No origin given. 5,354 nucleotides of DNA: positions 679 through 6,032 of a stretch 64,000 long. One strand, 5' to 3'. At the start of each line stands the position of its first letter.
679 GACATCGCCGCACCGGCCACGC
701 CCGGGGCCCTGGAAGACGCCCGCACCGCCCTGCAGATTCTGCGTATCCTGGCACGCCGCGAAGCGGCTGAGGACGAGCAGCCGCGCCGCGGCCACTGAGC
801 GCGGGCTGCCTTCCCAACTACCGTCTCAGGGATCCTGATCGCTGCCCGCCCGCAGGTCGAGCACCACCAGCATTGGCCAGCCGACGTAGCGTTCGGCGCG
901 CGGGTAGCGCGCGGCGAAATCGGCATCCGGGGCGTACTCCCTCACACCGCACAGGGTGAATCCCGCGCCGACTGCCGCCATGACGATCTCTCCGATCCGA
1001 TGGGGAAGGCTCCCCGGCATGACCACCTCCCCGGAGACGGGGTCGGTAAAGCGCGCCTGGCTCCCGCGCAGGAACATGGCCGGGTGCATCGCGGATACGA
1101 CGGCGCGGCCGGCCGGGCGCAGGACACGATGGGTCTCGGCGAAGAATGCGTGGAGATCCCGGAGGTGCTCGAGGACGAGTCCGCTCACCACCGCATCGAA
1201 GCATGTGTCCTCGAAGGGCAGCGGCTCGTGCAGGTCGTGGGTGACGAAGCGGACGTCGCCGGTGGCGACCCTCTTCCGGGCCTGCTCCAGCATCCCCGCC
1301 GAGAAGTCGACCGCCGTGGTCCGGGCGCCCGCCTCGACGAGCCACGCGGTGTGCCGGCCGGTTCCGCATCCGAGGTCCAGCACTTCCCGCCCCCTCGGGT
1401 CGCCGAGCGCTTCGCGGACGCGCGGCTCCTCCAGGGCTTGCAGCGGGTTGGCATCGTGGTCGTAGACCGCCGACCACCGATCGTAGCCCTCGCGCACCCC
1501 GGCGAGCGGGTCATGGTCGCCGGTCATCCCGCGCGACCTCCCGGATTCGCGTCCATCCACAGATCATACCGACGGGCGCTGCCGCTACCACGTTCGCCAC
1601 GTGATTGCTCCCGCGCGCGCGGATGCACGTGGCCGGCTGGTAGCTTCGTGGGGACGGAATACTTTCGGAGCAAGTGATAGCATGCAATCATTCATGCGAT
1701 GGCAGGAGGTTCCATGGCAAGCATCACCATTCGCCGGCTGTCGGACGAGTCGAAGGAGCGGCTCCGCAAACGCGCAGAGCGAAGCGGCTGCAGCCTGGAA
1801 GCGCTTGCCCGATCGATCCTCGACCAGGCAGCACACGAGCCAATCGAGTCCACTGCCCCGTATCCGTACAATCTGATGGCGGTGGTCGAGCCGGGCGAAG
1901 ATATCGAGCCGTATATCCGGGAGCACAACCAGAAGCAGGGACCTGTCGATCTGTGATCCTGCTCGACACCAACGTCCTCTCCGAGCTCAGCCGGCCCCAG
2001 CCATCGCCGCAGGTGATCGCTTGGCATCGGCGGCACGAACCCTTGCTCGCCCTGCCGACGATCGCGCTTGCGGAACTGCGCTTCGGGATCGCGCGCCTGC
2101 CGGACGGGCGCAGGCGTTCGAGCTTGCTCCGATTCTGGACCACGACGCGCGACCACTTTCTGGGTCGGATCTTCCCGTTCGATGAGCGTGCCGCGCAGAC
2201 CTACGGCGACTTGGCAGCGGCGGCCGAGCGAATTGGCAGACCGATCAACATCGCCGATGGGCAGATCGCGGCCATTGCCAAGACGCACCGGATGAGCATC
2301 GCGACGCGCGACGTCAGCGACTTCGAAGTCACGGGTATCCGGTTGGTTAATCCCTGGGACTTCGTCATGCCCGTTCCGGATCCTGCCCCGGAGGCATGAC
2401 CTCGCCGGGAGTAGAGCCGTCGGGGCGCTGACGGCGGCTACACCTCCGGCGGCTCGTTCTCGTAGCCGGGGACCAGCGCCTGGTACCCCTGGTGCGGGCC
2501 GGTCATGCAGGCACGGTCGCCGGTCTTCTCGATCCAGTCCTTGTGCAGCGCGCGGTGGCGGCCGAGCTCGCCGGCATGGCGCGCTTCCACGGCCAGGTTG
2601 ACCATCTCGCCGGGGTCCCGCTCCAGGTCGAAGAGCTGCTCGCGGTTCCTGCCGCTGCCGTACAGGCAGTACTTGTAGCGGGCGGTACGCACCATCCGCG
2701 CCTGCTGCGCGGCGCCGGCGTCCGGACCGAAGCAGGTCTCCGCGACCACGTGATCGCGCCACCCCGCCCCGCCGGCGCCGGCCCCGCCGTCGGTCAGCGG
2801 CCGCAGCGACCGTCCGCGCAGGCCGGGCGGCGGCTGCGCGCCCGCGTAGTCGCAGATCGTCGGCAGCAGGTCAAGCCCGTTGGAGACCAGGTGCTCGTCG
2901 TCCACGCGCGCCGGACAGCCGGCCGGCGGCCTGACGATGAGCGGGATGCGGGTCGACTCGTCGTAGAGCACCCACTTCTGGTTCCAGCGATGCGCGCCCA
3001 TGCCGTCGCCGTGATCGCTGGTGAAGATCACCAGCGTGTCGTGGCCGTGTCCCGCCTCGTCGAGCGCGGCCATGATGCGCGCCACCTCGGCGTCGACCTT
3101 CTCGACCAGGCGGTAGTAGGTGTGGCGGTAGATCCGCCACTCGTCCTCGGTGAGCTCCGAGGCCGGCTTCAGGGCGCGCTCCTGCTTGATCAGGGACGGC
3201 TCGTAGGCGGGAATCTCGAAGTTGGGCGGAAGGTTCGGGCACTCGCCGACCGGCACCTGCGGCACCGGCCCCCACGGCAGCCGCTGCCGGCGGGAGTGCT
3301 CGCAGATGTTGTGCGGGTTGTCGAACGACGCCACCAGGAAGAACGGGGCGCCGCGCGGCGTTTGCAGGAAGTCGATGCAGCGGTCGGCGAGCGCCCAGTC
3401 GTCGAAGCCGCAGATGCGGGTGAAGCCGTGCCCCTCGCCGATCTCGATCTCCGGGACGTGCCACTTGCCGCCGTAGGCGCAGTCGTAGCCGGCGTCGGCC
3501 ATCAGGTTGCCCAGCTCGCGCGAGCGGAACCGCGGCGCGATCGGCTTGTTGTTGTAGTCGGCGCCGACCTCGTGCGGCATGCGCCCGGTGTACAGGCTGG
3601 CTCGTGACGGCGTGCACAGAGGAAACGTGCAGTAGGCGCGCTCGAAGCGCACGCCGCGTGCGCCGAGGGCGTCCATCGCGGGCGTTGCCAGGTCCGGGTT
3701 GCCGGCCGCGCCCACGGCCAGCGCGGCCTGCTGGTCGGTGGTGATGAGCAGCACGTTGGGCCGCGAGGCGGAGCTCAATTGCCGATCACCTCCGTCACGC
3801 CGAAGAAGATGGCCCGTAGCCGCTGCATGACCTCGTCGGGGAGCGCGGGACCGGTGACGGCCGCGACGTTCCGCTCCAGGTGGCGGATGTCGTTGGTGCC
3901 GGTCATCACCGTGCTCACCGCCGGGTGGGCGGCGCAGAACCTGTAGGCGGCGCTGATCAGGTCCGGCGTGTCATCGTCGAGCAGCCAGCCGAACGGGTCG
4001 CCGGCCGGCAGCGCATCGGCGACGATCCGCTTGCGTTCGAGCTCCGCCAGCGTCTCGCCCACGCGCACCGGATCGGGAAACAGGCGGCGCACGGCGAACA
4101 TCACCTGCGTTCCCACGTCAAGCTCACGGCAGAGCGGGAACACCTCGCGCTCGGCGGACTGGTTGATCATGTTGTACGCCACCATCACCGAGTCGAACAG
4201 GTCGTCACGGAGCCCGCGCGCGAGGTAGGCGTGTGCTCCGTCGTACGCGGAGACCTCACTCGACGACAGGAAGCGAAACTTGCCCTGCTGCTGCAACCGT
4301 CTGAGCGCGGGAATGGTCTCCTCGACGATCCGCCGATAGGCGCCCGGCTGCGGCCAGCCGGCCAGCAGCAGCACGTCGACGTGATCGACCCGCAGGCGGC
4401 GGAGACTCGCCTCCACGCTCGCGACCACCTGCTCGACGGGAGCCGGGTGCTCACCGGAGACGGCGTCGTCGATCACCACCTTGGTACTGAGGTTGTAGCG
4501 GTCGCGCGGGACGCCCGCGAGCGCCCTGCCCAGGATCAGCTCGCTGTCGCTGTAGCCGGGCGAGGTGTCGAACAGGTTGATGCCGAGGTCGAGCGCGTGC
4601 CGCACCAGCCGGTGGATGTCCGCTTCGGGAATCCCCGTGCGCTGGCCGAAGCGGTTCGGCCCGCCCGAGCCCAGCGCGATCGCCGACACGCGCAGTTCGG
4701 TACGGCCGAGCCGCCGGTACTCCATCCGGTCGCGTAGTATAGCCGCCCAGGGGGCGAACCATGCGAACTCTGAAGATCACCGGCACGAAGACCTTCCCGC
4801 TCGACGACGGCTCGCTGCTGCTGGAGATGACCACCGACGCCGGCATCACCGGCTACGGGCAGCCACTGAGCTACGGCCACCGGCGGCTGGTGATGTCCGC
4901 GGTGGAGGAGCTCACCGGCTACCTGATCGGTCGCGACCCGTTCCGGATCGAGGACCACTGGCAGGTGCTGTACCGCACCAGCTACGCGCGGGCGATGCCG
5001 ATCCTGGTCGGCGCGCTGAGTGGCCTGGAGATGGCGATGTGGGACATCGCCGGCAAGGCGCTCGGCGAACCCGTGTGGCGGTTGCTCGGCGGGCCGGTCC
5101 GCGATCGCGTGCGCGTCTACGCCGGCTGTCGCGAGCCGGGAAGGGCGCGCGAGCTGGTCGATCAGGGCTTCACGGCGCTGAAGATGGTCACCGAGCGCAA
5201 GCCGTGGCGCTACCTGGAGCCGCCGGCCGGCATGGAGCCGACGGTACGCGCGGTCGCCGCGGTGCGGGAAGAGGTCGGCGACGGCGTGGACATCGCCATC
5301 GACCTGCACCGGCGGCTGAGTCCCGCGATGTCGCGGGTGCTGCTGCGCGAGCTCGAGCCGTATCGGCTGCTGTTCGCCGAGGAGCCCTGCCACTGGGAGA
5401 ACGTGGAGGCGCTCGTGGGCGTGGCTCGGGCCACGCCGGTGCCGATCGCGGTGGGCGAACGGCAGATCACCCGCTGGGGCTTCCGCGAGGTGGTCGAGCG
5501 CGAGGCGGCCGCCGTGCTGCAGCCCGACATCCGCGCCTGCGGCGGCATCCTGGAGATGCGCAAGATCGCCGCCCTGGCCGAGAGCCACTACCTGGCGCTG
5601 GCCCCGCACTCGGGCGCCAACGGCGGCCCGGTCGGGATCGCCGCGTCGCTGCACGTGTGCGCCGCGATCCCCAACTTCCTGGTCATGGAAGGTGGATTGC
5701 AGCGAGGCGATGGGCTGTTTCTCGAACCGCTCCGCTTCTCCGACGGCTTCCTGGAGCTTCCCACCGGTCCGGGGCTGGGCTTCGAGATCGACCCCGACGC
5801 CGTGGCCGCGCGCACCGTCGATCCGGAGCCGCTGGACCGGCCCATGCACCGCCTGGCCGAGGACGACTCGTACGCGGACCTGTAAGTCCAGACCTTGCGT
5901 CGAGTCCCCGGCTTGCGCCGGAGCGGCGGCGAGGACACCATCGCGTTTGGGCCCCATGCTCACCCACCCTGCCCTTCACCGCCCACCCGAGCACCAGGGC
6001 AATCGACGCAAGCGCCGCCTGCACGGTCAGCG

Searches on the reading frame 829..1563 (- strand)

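Call 76: search_protein_families(library=pfam, proteins=[window:829-1563:-], max_evalue=0.001)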
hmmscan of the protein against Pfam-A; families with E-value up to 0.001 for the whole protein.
window:829-1563:- (245 aa): 13 families
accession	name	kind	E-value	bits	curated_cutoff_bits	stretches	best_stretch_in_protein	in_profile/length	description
PF08241.18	Methyltransf_11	-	3.1e-27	95.5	21.2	1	62-155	1-94/95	Methyltransferase domain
PF13649.12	Methyltransf_25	-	2.9e-25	89.2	27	1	61-152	1-97/97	Methyltransferase domain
PF08242.18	Methyltransf_12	-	1.7e-17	64.4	30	1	62-153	1-97/98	Methyltransferase domain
PF13847.12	Methyltransf_31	-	5.3e-17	62.3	27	1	58-160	4-113/145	Methyltransferase domain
PF13489.12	Methyltransf_23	-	1e-13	51.8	27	1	50-157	14-117/164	Methyltransferase domain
PF01209.24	Ubie_methyltran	-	1.1e-12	48.3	20.1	1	49-156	39-151/233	ubiE/COQ5 methyltransferase family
PF02353.26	CMAS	-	1.4e-09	38.1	27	1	53-210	58-218/273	Mycolic acid cyclopropane synthetase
PF05175.20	MTS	-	6.4e-06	26.3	23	1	53-155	27-137/170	Methyltransferase small domain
PF05401.17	NodS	-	1.8e-05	25.1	24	1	52-142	38-130/201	Nodulation protein S (NodS)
PF01728.25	FtsJ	-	0.00013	22.4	24.1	1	55-127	20-97/181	FtsJ-like methyltransferase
PF07021.18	MetW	-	0.0002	21.5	21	1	57-156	13-107/193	Methionine biosynthesis protein MetW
PF03848.20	TehB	-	0.00069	19.5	20.4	0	59-136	32-110/193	Tellurite resistance protein TehB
PF08003.17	Methyltransf_9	-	0.00083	18.8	23.8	0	48-154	106-215/315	Protein of unknown function (DUF1698)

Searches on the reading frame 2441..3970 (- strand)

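Call 63: search_protein_families(library=pfam, proteins=[window:2441-3970:-], max_evalue=0.001)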
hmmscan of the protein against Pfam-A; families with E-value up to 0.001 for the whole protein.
window:2441-3970:- (510 aa): 4 families
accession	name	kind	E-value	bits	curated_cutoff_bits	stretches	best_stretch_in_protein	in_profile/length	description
PF00884.28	Sulfatase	-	5e-43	148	25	1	71-378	1-301/301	Sulfatase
PF16347.10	SGSH_C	-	2.8e-21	76.7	29.3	1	325-464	1-136/154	N-sulphoglucosamine sulphohydrolase, C-terminal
PF01663.27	Phosphodiest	-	1.3e-09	38.6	23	1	289-321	188-220/342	Type I phosphodiesterase / nucleotide pyrophosphatase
PF02995.22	DUF229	-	5.6e-05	22.5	25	1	282-328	303-349/496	Protein of unknown function (DUF229)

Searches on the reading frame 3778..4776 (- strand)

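Call 63: search_protein_families(library=pfam, proteins=[window:3778-4776:-], max_evalue=0.001)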
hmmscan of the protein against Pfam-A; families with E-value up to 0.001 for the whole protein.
window:3778-4776:- (333 aa): 1 family
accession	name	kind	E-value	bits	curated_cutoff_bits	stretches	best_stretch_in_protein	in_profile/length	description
PF00248.27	Aldo_ket_red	-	6.5e-35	121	24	1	38-323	5-289/291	Aldo/keto reductase family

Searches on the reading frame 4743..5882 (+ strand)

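Call 63: search_protein_families(library=pfam, proteins=[window:4743-5882:+], max_evalue=0.001)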
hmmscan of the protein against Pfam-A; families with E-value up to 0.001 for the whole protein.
window:4743-5882:+ (380 aa): 2 families
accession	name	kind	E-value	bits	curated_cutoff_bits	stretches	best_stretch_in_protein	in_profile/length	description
PF13378.12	MR_MLE_C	-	5.8e-65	219.5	29.4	1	134-353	5-219/219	Enolase C-terminal domain-like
PF02746.21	MR_MLE_N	-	5.5e-19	68.9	22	1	26-116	30-117/117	Mandelate racemase / muconate lactonizing enzyme, N-terminal domain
